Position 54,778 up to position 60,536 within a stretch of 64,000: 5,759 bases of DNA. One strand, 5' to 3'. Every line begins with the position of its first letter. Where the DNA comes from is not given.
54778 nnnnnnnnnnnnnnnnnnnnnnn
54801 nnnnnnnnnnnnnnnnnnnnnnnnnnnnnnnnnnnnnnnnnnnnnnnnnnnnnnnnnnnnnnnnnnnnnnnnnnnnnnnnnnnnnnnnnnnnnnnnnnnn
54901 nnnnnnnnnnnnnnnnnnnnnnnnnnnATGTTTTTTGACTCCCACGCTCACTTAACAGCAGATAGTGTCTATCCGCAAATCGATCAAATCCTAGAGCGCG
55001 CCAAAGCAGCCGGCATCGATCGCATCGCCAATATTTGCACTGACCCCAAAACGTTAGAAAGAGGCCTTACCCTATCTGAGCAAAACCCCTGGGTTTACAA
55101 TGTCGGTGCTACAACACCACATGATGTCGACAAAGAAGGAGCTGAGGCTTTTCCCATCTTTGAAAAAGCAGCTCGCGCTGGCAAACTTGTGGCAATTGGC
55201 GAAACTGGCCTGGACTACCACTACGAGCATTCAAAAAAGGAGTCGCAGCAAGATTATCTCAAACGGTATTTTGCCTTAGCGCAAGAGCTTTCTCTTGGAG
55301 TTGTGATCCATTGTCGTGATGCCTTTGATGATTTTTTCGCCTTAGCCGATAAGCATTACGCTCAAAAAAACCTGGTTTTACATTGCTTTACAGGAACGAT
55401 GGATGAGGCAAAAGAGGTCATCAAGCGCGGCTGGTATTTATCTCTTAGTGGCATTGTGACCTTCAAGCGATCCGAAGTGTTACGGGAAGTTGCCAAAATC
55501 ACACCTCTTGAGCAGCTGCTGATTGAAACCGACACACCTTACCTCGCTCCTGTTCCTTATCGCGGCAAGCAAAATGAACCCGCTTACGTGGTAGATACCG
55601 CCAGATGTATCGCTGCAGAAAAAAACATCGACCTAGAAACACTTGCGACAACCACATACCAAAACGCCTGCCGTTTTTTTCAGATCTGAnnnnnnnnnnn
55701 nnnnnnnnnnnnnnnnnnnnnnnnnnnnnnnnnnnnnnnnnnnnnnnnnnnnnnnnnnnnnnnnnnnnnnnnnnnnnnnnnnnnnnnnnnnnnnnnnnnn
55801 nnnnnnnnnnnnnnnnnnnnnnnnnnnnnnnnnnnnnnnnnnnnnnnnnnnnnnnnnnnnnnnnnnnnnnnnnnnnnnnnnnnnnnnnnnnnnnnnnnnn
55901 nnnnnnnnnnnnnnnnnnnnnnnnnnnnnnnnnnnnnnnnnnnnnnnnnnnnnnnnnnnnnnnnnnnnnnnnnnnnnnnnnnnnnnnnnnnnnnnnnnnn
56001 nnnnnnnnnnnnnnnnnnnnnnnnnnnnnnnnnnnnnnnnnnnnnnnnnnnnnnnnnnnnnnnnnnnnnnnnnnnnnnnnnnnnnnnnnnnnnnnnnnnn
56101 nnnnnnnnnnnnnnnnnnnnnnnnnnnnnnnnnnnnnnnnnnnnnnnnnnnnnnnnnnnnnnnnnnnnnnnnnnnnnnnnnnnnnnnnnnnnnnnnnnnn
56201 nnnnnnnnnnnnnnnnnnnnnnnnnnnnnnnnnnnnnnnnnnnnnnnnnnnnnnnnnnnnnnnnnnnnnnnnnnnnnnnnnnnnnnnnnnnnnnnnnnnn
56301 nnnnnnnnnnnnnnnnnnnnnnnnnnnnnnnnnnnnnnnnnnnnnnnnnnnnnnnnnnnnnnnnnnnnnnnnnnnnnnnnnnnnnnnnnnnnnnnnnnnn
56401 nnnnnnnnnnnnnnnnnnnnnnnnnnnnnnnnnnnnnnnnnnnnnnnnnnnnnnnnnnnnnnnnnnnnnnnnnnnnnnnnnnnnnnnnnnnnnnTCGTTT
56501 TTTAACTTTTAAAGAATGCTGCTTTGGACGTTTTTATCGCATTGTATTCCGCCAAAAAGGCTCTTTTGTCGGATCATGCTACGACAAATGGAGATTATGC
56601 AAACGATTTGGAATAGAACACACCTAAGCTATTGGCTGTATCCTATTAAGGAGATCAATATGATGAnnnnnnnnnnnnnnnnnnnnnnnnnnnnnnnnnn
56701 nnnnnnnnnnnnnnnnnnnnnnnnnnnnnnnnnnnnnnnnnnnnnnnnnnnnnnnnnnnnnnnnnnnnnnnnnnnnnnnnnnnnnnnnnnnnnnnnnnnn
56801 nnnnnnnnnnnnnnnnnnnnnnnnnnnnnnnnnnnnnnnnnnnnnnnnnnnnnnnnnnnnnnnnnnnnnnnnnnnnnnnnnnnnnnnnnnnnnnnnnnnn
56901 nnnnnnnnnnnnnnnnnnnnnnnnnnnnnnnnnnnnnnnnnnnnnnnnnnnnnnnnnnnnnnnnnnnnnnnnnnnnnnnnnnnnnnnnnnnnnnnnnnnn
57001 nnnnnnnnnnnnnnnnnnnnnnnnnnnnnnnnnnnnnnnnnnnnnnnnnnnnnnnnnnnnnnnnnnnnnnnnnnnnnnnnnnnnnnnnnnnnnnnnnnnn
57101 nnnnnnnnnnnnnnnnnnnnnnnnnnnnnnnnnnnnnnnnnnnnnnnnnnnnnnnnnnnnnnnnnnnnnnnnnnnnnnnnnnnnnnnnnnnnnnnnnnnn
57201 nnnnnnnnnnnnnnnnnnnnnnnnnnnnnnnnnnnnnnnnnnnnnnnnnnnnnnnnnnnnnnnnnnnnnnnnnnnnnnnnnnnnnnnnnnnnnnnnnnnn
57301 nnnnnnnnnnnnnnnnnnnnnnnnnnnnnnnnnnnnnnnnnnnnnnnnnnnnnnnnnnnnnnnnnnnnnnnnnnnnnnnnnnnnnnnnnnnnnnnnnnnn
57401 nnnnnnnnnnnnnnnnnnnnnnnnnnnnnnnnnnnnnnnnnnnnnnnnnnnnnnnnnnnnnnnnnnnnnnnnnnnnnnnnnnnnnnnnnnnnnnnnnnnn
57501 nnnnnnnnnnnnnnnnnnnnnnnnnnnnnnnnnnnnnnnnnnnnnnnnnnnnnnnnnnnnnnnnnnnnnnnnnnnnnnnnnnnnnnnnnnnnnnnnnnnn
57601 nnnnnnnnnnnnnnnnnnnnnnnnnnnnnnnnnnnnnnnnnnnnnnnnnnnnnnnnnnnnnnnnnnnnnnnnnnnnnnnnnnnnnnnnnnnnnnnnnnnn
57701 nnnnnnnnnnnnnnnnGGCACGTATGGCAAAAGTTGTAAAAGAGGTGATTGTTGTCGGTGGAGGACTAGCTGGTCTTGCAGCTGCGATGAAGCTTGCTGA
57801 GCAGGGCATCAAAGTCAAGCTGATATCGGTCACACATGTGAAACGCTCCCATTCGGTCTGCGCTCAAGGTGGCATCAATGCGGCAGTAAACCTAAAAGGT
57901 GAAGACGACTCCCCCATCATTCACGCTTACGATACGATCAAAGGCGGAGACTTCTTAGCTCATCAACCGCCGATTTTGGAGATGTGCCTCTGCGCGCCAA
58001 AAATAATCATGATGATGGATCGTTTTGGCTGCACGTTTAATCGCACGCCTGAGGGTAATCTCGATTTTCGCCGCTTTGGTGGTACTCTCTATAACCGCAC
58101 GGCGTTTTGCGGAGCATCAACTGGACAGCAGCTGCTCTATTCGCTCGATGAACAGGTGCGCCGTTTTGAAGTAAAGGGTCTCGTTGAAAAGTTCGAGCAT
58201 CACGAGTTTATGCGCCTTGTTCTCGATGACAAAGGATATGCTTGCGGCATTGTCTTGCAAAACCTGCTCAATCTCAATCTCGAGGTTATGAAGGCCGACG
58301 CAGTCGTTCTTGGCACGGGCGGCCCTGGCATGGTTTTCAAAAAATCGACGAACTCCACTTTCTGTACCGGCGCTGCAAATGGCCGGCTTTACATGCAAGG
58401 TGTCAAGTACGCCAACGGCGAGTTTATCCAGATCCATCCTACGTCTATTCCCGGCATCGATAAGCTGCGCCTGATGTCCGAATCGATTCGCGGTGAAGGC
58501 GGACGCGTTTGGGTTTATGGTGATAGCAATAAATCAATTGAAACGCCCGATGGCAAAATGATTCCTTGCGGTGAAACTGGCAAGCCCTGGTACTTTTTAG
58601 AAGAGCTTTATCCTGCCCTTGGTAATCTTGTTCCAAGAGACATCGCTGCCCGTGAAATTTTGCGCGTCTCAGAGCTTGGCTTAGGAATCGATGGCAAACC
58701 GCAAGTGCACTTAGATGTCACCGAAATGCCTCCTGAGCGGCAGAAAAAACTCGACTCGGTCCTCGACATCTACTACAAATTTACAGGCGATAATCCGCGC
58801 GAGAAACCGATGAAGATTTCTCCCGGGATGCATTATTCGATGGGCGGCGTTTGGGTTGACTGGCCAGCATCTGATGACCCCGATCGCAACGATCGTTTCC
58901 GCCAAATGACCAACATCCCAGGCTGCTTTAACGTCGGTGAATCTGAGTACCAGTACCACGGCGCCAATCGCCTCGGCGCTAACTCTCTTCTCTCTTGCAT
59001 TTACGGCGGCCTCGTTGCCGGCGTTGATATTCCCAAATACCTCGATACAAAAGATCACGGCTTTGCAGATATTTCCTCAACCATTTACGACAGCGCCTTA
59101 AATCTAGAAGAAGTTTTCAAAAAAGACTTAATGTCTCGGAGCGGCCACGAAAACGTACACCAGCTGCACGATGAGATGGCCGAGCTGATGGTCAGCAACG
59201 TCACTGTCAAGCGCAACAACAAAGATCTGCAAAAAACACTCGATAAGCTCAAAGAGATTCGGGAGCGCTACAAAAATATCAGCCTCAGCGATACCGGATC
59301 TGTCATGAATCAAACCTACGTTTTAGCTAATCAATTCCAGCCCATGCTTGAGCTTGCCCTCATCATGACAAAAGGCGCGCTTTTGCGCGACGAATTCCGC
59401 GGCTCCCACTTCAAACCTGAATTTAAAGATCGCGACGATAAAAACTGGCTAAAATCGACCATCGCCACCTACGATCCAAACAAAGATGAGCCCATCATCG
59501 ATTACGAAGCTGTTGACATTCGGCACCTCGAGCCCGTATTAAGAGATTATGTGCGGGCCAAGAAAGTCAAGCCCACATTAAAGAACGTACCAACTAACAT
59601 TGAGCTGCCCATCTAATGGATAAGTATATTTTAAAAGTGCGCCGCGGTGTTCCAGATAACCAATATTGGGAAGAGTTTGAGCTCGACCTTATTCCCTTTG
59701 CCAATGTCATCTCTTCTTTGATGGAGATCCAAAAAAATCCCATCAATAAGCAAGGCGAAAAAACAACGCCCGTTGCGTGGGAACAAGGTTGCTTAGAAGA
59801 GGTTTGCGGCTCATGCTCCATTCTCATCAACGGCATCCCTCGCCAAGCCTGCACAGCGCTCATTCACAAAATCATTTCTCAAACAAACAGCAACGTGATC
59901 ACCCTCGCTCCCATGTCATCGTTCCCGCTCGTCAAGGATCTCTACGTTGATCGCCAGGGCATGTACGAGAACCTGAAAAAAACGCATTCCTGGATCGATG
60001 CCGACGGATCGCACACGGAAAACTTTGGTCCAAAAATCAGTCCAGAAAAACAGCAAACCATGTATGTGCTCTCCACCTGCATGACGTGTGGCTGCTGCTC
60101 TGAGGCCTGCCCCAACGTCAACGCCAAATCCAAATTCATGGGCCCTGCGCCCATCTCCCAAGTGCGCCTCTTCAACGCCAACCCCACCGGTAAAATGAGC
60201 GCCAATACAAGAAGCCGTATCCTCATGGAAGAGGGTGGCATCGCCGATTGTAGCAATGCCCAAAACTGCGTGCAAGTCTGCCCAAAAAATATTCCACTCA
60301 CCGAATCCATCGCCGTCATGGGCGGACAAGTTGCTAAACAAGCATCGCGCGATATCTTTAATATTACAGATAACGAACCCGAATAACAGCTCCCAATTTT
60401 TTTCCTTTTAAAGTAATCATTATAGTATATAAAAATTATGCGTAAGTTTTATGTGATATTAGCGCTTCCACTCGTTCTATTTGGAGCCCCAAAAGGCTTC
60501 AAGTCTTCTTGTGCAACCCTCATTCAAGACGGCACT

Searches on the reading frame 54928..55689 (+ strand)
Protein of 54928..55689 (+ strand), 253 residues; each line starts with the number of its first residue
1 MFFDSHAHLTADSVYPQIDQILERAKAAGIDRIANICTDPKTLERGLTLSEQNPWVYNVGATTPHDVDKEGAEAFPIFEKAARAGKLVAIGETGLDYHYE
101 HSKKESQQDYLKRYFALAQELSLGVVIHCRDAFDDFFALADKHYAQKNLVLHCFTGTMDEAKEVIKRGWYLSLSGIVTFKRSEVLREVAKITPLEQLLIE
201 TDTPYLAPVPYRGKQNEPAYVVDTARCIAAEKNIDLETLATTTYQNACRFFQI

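Call 24: search_protein_families(library=pfam, proteins=[window:54928-55689:+], max_evalue=0.00001)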
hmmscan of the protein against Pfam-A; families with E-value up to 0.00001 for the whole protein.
window:54928-55689:+ (253 aa): 1 family
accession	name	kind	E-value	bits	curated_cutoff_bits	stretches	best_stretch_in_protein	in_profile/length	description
PF01026.27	TatD_DNase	-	2.9e-76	256.6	27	1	3-252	1-253/253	TatD related DNase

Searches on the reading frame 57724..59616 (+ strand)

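Call 24: search_protein_families(library=pfam, proteins=[window:57724-59616:+], max_evalue=0.00001)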
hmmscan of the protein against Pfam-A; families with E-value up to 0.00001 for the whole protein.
window:57724-59616:+ (630 aa): 4 families
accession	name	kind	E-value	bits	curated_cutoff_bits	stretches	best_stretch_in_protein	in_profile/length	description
PF00890.30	FAD_binding_2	-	9.7e-66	223.1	20.4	1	8-422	2-414/414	FAD binding domain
PF02910.25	Succ_DH_flav_C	-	3e-38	131.1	20.8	1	482-609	1-130/130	Fumarate reductase flavoprotein C-term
PF01134.28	GIDA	-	1.1e-06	28.4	22.1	1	7-46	1-40/391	Glucose inhibited division protein A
PF07992.20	Pyr_redox_2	-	3.5e-06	27.1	26.1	1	7-53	2-42/291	Pyridine nucleotide-disulphide oxidoreductase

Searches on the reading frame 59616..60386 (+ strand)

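Call 24: search_protein_families(library=pfam, proteins=[window:59616-60386:+], max_evalue=0.00001)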
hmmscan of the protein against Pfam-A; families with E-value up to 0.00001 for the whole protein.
window:59616-60386:+ (256 aa): 3 families
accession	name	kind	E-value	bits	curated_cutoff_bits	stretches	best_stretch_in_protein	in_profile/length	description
PF13085.11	Fer2_3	-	7.8e-25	87.4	27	1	6-117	2-106/107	2Fe-2S iron-sulfur cluster binding domain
PF13183.11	Fer4_8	-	9.5e-09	36.1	27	1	152-226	2-68/68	4Fe-4S dicluster domain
PF12838.12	Fer4_7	-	6.5e-07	30.1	27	0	144-166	27-49/52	4Fe-4S dicluster domain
